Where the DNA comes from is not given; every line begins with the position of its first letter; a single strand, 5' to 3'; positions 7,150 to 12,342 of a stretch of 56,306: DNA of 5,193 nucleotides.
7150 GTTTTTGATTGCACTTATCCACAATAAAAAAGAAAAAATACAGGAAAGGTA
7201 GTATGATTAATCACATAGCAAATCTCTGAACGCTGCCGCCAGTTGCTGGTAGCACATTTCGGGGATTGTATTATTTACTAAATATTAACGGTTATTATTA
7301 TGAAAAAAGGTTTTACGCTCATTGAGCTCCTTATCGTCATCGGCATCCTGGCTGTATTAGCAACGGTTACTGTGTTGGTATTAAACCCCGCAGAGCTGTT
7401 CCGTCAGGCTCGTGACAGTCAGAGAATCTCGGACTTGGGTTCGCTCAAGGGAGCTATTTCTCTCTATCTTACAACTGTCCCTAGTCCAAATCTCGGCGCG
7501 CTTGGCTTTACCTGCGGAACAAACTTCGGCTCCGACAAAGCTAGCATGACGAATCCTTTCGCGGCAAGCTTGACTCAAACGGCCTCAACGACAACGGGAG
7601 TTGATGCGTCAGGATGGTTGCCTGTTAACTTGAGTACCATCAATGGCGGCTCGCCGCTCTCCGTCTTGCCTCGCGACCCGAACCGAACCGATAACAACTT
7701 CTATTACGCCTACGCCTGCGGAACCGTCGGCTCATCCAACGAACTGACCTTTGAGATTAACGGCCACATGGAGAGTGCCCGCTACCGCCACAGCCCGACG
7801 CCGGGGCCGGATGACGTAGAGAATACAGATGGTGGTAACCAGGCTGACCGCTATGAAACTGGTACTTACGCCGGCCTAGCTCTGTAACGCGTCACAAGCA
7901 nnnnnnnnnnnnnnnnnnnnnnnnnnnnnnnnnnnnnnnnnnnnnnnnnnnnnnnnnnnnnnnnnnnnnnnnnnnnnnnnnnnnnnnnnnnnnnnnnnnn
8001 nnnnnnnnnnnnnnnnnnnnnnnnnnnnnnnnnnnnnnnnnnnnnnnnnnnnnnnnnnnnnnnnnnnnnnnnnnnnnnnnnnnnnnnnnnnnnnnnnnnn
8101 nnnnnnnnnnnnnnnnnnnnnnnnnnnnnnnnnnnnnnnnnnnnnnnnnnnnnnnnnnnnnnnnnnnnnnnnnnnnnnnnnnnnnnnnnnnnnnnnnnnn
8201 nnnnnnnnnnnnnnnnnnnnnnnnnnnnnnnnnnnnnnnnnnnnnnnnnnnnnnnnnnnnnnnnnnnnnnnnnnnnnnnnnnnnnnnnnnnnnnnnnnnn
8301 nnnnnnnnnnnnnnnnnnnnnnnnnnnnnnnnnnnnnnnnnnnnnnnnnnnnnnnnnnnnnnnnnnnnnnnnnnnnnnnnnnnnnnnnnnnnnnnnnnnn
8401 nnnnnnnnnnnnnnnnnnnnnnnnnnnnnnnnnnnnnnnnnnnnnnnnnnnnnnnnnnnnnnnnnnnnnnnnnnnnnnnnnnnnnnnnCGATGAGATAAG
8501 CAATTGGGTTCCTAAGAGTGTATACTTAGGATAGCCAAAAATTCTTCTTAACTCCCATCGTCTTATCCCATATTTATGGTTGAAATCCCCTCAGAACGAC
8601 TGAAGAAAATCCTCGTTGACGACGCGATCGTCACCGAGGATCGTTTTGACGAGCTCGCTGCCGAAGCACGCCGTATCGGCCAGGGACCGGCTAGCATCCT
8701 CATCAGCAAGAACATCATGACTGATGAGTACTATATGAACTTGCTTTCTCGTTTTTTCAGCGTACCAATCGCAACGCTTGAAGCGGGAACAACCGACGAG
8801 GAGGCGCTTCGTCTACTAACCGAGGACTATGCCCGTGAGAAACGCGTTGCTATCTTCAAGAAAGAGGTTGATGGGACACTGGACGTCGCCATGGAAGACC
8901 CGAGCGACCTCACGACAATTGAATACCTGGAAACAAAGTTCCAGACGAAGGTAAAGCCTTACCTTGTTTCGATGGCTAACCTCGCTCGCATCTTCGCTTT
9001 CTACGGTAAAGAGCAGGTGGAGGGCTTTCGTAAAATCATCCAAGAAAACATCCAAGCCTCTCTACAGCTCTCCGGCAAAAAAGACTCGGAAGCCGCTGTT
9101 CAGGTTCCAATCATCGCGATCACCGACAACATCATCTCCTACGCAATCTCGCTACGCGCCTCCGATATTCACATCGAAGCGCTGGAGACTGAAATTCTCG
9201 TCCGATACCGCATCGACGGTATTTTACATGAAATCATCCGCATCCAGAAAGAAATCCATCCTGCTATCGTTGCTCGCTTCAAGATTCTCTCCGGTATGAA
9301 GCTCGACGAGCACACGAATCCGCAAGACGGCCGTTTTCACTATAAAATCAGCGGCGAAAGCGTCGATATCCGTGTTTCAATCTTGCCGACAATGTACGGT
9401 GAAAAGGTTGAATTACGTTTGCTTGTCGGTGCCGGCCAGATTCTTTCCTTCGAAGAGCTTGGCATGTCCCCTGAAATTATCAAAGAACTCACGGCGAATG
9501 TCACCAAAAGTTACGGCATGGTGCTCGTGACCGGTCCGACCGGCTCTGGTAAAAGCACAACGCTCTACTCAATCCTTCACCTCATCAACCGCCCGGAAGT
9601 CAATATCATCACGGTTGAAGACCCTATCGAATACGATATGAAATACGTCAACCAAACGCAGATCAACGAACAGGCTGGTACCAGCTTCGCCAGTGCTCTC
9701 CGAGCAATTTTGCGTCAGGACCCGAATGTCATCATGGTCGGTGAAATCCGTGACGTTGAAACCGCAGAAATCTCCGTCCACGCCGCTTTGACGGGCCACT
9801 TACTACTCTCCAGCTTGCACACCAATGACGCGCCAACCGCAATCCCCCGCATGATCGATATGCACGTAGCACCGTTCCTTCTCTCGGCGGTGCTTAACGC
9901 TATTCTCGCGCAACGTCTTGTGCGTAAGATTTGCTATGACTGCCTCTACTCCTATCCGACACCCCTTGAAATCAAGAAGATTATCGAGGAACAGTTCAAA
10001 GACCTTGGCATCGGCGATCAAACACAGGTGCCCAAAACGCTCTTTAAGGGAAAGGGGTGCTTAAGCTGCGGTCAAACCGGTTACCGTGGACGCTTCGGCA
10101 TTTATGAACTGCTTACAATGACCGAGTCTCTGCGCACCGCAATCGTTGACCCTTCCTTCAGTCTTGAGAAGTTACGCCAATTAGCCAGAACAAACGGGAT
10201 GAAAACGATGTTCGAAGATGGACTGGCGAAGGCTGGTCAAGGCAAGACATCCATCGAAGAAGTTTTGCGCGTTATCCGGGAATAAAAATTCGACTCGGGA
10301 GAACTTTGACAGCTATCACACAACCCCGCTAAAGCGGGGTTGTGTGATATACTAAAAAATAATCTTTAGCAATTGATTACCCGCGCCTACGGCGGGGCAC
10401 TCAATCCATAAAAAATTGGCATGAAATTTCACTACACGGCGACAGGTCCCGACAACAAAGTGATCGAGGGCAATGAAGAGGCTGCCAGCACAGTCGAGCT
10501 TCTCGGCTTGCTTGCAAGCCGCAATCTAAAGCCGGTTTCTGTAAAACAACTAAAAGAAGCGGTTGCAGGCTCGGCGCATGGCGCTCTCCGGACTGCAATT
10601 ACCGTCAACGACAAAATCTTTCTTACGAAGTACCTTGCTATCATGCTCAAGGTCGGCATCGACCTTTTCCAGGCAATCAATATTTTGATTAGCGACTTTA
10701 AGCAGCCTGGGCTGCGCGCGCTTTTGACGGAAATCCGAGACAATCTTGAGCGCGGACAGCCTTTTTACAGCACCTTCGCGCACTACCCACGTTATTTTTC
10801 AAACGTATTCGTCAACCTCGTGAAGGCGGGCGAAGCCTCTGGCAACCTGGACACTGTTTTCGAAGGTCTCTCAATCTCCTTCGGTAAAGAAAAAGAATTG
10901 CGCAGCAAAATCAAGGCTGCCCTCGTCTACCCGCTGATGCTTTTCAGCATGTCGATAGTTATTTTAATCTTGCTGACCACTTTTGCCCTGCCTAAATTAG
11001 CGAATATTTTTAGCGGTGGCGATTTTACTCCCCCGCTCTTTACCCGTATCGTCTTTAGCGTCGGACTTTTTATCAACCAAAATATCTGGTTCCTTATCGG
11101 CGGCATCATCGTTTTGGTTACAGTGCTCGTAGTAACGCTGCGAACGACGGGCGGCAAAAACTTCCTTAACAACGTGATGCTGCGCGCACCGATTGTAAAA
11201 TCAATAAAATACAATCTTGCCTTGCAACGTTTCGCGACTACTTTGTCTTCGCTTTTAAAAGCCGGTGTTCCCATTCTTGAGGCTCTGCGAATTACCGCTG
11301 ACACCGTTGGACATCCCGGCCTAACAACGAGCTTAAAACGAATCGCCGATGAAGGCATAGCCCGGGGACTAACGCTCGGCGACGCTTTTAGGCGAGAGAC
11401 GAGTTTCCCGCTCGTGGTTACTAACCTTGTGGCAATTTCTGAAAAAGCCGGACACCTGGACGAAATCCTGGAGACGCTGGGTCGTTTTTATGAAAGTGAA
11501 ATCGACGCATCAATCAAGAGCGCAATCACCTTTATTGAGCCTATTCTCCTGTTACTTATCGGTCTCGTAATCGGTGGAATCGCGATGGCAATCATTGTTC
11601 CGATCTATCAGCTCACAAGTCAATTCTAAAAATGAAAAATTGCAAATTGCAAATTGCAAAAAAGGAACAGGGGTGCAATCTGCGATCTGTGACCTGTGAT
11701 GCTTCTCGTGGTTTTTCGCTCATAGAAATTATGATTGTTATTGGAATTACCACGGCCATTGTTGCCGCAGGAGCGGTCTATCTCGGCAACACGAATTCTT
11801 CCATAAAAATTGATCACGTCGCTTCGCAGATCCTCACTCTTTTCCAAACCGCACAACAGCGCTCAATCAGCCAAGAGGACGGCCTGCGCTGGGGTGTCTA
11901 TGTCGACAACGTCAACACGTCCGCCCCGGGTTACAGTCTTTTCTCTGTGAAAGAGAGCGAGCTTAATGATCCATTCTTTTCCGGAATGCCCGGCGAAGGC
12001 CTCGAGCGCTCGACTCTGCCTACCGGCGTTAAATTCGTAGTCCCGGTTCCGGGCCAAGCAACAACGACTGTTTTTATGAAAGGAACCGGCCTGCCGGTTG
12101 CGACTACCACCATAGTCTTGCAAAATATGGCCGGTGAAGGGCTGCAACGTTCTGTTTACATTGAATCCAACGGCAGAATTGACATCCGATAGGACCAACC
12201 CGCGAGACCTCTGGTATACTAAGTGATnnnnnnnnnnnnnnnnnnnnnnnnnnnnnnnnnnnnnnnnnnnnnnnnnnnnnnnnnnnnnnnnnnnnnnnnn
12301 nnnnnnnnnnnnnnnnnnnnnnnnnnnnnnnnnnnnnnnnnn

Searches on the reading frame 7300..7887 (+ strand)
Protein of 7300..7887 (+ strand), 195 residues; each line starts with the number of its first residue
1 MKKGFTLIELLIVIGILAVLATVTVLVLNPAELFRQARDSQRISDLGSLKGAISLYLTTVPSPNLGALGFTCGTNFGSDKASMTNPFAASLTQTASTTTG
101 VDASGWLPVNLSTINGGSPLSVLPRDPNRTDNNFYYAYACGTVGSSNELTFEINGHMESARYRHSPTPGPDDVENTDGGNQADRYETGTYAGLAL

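Call 22: search_protein_families(library=pfam, proteins=[window:7300-7887:+])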
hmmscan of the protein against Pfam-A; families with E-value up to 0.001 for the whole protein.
window:7300-7887:+ (195 aa): 1 family
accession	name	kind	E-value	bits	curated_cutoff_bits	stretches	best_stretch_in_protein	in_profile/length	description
PF07963.17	N_methyl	-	4.7e-07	29.6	21.2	1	2-23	4-25/27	Prokaryotic N-terminal methylation motif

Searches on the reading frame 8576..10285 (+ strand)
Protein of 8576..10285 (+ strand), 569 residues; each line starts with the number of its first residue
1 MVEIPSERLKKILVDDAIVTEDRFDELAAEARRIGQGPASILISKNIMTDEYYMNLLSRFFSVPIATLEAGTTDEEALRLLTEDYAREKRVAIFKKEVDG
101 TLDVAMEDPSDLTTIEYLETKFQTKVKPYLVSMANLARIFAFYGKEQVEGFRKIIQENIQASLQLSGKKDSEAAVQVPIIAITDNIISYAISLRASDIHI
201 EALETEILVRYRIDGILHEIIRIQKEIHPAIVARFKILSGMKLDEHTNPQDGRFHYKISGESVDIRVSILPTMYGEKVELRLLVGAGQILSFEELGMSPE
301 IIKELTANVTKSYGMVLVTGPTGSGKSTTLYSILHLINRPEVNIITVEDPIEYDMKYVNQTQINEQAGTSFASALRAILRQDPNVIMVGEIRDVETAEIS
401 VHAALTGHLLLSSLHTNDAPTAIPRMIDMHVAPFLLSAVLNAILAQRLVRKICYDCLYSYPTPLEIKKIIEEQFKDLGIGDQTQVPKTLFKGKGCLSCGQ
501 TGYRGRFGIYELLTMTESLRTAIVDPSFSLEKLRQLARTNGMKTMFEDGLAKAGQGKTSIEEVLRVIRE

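Call 22: search_protein_families(library=pfam, proteins=[window:8576-10285:+])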
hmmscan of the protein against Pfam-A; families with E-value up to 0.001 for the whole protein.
window:8576-10285:+ (569 aa): 4 families
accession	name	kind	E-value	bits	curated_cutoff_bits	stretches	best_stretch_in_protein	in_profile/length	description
PF00437.27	T2SSE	-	8.7e-122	406.8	24.9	1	176-565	5-370/370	Type II/IV secretion system protein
PF05157.20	MshEN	-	1.6e-12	47.6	23.1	1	61-140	1-80/90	MshEN domain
PF25199.1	nSTAND_NTPase5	-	5.8e-06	26.6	34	1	299-356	26-85/145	Novel STAND NTPase 5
PF13191.12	AAA_16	-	0.00028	21.8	32.6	1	312-370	23-85/167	AAA ATPase domain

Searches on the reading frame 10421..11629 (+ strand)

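Call 23: search_protein_families(library=pfam, proteins=[window:10421-11629:+])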
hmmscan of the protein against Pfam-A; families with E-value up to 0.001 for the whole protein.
window:10421-11629:+ (402 aa): 1 family
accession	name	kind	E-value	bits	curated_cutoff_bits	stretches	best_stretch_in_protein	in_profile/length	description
PF00482.28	T2SSF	-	1.8e-51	173.7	25.2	2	271-394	1-125/125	Type II secretion system (T2SS), protein F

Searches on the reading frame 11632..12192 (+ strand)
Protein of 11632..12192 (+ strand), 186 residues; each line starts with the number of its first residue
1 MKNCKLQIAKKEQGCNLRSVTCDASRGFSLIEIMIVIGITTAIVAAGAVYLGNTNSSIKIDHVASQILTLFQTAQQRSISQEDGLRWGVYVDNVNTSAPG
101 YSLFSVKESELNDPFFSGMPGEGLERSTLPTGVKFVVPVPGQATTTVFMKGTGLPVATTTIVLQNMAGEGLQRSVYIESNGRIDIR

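Call 23: search_protein_families(library=pfam, proteins=[window:11632-12192:+])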
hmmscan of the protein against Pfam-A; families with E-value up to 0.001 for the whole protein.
window:11632-12192:+ (186 aa): 1 family
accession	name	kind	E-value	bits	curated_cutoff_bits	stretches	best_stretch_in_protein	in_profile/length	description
PF07963.17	N_methyl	-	2.7e-05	24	21.2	1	25-46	4-25/27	Prokaryotic N-terminal methylation motif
